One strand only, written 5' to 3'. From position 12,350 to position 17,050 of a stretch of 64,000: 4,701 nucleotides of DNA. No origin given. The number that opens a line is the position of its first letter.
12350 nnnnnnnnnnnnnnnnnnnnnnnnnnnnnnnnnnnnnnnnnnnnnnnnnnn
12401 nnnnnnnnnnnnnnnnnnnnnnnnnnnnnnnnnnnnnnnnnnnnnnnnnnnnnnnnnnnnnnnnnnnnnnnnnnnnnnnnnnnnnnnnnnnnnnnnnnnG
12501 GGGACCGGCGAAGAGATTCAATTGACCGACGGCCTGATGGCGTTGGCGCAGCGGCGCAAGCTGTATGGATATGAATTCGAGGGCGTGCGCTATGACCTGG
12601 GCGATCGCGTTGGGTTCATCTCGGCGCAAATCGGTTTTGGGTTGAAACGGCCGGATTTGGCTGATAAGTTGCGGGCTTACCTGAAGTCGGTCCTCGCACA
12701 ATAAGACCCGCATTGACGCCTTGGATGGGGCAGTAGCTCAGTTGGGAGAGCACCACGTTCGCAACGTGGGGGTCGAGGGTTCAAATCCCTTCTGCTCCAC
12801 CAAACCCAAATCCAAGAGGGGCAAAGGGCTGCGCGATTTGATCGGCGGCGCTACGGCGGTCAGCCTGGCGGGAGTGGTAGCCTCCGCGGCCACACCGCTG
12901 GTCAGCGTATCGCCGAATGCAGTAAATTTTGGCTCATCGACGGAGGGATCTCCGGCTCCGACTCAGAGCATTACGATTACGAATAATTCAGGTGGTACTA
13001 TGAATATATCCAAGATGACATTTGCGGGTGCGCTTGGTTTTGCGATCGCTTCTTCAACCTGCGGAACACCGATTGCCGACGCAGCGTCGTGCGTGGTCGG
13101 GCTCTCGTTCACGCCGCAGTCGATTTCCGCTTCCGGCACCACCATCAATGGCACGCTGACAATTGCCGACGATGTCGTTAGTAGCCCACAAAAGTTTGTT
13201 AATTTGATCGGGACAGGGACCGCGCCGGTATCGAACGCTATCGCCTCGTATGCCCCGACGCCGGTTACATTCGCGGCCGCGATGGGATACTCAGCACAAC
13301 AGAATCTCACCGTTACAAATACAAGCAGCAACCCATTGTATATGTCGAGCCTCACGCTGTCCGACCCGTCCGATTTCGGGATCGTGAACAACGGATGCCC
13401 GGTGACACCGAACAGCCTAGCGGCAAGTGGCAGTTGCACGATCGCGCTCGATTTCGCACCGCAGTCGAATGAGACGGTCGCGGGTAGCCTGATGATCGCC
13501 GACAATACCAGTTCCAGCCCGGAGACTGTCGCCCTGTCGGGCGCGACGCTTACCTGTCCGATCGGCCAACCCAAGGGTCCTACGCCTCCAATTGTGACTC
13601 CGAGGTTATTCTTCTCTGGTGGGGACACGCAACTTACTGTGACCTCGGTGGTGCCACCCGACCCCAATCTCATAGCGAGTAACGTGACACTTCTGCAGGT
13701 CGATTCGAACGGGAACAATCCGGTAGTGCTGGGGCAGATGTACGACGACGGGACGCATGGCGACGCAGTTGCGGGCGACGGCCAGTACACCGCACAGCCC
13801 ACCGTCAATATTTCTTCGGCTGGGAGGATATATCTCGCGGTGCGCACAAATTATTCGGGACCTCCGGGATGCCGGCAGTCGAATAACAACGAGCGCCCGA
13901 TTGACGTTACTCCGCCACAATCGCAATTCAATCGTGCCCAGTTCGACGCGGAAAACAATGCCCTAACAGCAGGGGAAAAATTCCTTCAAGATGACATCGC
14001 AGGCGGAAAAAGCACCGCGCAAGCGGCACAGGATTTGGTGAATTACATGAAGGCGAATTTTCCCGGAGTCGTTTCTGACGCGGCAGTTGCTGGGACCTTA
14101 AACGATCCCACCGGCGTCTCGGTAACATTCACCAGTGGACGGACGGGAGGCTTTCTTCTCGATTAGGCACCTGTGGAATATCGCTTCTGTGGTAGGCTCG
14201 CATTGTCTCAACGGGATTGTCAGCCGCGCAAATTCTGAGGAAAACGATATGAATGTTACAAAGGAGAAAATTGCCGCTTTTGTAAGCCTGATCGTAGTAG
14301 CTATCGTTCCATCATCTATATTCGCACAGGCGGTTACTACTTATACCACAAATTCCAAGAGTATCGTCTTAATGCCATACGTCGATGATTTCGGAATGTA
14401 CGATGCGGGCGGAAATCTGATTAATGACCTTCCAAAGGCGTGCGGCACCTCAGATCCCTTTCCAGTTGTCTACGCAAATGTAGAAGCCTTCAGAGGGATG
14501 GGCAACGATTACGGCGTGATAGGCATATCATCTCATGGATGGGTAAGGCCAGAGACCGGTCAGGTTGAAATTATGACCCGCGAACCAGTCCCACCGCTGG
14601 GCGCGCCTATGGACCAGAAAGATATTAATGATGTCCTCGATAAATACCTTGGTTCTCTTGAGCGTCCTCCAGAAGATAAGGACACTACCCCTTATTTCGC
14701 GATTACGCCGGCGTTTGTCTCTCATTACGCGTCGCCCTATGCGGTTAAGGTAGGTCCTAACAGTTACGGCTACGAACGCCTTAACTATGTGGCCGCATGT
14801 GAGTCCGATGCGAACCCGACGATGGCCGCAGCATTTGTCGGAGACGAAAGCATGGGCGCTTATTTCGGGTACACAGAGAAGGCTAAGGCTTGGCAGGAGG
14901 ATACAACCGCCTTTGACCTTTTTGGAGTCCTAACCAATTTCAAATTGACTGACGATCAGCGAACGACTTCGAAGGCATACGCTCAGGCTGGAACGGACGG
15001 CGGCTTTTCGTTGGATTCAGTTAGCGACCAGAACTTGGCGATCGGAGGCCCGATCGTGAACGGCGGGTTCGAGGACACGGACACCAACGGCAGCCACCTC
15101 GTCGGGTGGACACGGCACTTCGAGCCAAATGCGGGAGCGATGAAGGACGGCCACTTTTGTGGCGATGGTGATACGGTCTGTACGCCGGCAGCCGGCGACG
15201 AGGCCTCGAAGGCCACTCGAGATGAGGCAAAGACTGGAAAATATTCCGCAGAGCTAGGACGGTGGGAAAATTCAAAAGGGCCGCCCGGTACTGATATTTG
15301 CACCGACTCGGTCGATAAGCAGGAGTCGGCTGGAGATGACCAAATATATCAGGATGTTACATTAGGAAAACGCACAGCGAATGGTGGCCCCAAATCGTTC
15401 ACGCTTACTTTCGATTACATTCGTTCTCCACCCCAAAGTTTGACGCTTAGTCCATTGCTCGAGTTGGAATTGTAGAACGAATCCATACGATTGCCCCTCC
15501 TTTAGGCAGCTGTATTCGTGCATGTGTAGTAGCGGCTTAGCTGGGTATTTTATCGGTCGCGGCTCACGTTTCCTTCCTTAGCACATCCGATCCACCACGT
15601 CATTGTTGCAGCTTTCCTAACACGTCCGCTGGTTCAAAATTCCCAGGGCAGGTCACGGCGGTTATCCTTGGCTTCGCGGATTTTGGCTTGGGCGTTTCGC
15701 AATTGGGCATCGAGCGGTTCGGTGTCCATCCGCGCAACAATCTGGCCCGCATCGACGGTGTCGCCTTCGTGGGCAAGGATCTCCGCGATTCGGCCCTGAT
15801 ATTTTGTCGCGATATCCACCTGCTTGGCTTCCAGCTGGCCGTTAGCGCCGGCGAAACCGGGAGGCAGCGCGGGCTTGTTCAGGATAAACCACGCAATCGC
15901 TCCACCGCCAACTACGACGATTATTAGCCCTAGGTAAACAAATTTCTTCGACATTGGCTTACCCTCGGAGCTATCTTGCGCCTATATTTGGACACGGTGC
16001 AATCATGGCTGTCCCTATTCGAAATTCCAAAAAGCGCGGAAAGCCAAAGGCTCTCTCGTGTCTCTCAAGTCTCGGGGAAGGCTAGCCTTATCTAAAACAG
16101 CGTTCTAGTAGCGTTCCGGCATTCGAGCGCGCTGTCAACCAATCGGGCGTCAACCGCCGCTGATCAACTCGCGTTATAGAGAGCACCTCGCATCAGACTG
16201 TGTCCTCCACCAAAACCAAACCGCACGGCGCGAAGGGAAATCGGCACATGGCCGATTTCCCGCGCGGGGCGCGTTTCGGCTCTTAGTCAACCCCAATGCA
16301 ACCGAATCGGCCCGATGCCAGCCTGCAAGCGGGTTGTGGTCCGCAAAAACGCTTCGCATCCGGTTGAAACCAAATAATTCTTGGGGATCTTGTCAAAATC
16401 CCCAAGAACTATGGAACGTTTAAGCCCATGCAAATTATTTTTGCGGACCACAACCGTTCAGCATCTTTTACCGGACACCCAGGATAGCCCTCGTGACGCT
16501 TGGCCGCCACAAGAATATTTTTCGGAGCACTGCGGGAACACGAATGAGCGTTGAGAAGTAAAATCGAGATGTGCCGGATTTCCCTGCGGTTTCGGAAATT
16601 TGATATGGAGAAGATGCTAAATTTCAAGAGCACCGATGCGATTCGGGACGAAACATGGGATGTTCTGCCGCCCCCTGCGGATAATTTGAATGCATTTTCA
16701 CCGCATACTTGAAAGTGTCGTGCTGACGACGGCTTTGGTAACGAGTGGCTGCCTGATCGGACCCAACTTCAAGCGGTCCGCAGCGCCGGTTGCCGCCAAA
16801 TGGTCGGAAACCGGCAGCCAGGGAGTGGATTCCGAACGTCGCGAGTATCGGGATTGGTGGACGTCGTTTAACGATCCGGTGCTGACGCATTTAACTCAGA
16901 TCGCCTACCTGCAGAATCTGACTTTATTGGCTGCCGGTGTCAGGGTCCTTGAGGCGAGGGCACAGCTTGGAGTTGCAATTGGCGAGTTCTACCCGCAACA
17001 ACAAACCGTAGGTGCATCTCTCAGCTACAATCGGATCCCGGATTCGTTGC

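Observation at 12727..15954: tRNA-Ala-flanked low-GC islet: ASH-repeat surface protein + secreted protein, with a truncated HlyD-family gene on the far side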

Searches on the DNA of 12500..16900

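Call 40: search_rna_families(source=window, start=12500, end=16900, threshold=evalue, max_evalue=1)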
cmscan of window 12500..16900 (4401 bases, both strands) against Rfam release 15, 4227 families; matches with E-value up to 1: 1.
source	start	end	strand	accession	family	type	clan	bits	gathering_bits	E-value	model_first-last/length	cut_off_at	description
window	12727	12799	+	RF00005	tRNA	Gene; tRNA;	CL00001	68.6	29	5.4e-14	1-71/71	no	tRNA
